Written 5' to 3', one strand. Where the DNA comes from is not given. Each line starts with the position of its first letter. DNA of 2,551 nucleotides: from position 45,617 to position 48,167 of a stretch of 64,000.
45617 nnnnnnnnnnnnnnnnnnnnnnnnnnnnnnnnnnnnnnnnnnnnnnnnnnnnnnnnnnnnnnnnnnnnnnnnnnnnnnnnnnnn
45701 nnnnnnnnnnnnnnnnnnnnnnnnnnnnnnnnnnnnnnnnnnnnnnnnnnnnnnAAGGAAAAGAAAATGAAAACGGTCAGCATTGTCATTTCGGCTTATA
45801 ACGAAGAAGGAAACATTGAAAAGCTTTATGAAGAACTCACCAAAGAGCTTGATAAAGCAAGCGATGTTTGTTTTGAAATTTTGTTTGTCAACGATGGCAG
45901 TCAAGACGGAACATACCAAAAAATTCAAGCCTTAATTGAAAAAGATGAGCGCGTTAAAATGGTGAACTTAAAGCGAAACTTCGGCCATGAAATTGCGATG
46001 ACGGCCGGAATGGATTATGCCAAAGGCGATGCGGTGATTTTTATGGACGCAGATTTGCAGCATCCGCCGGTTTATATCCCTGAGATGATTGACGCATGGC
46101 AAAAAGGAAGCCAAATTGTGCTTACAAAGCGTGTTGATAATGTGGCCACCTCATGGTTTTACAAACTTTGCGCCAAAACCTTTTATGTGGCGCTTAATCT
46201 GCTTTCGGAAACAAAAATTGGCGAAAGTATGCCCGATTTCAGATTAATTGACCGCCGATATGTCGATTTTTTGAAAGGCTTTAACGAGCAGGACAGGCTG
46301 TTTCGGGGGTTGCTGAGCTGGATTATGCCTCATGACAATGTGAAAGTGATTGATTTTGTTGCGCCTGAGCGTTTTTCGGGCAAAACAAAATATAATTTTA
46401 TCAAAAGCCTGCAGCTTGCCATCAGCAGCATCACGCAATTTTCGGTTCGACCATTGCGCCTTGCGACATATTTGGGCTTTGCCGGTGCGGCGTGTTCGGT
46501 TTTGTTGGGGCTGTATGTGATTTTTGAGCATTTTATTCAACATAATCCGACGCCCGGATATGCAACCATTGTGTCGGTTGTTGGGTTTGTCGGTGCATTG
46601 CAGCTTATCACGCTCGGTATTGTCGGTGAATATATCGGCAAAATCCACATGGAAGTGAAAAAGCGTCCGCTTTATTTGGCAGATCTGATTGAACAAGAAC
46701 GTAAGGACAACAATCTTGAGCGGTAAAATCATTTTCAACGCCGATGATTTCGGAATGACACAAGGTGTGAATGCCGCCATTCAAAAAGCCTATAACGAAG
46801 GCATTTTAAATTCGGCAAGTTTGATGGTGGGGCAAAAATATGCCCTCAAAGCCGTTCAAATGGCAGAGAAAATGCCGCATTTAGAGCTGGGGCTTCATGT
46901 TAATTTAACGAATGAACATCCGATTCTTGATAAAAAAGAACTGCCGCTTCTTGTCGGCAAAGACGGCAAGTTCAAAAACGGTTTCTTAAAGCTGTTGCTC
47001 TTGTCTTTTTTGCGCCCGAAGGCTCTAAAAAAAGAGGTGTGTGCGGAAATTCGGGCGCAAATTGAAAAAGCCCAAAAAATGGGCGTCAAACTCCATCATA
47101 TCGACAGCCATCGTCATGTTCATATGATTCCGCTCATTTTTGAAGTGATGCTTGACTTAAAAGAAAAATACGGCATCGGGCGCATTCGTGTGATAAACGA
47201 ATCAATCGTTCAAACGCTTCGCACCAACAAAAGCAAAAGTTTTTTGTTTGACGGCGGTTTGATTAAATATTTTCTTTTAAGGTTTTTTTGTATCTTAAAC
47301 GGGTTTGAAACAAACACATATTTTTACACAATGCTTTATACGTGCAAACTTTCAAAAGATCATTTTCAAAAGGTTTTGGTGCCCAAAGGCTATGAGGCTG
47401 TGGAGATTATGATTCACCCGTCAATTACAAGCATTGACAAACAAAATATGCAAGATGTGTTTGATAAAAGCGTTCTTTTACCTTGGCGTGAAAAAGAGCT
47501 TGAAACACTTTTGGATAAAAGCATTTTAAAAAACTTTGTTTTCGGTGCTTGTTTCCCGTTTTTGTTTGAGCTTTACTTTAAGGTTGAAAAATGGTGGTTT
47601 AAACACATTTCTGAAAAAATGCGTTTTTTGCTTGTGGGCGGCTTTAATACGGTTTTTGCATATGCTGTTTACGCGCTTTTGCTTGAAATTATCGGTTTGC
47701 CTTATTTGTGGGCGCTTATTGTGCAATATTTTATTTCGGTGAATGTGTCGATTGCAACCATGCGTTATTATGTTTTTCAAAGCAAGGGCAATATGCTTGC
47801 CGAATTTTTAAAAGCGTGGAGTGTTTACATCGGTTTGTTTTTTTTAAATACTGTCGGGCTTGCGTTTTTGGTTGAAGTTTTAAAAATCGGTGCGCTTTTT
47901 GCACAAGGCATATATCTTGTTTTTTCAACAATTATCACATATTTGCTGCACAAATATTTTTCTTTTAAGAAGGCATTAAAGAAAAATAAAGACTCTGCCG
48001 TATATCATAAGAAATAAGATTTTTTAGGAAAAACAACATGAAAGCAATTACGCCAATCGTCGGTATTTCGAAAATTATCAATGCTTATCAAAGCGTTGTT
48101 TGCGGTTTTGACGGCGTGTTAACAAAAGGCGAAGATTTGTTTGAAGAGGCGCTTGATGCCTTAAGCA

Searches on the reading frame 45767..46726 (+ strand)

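Call 84: search_protein_families(library=ncbifam, proteins=[window:45767-46726:+], max_evalue=1e-10)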
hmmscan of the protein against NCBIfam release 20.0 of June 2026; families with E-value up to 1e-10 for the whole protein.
window:45767-46726:+ (319 aa): 8 families
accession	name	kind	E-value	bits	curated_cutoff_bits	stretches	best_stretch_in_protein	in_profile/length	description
NF047588.1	GlcsyltransPgfSStrep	equivalog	3e-80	269.7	500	1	4-306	3-303/308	glycosyltransferase PgfS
NF007986.1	PRK10714.1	equivalog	5.4e-41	140.6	529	1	2-306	6-309/316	undecaprenyl-phosphate 4-deoxy-4-formamido-L-arabinose transferase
TIGR03937.1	PgaC_IcaA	equivalog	2.7e-16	59.5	422.3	1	2-97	45-136/407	poly-beta-1,6-N-acetyl-D-glucosamine synthase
NF041875.1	EPS_EpsD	equivalog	2.2e-12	47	370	1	4-120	1-113/325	exopolysaccharide biosynthesis glycosyltransferase EpsD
TIGR04283.1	glyco_like_mftF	equivalog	5e-12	45.9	182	1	4-145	1-131/221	TIGR04283 family arsenosugar biosynthesis glycosyltransferase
NF007482.0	PRK10073.1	equivalog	9.6e-12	44.5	423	1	2-103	6-102/334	glycosyltransferase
NF047683.1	TeichurnBiosyTuaG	equivalog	1.3e-11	44.7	400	1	3-98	7-98/252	teichuronic acid biosynthesis protein TuaG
TIGR04182.1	glyco_TIGR04182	equivalog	3.1e-11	43.2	325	0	4-299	2-291/293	S-layer glycoprotein N-glycosyltransferase AglJ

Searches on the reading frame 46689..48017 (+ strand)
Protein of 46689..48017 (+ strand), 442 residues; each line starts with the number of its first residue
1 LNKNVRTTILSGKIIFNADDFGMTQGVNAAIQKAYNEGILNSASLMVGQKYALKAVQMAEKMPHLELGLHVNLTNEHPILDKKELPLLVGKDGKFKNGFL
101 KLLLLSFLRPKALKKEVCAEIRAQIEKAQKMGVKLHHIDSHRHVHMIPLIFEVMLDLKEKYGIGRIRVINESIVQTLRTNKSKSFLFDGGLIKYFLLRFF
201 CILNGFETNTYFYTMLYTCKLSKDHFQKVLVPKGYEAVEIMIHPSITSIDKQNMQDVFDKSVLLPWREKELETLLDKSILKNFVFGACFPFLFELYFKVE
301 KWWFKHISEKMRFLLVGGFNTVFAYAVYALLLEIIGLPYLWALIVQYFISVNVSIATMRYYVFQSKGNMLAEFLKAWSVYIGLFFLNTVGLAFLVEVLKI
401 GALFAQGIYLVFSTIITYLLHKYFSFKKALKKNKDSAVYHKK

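Call 84: search_protein_families(library=ncbifam, proteins=[window:46689-48017:+], max_evalue=1e-10)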
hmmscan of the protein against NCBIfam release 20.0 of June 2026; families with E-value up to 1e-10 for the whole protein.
window:46689-48017:+ (442 aa): 3 families
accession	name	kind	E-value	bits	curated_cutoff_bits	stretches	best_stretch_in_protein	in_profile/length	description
TIGR03473.1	HpnK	hypoth_equivalog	1.2e-52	178.9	232.6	1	13-250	3-241/283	hopanoid biosynthesis-associated protein HpnK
NF002559.0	PRK02134.1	equivalog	3.4e-41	141.5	227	1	12-182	3-165/249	chitin disaccharide deacetylase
NF052308.1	CarbhyDeactlThm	equivalog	1.1e-13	51.1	400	1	14-165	14-151/265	carbohydrate deacetylase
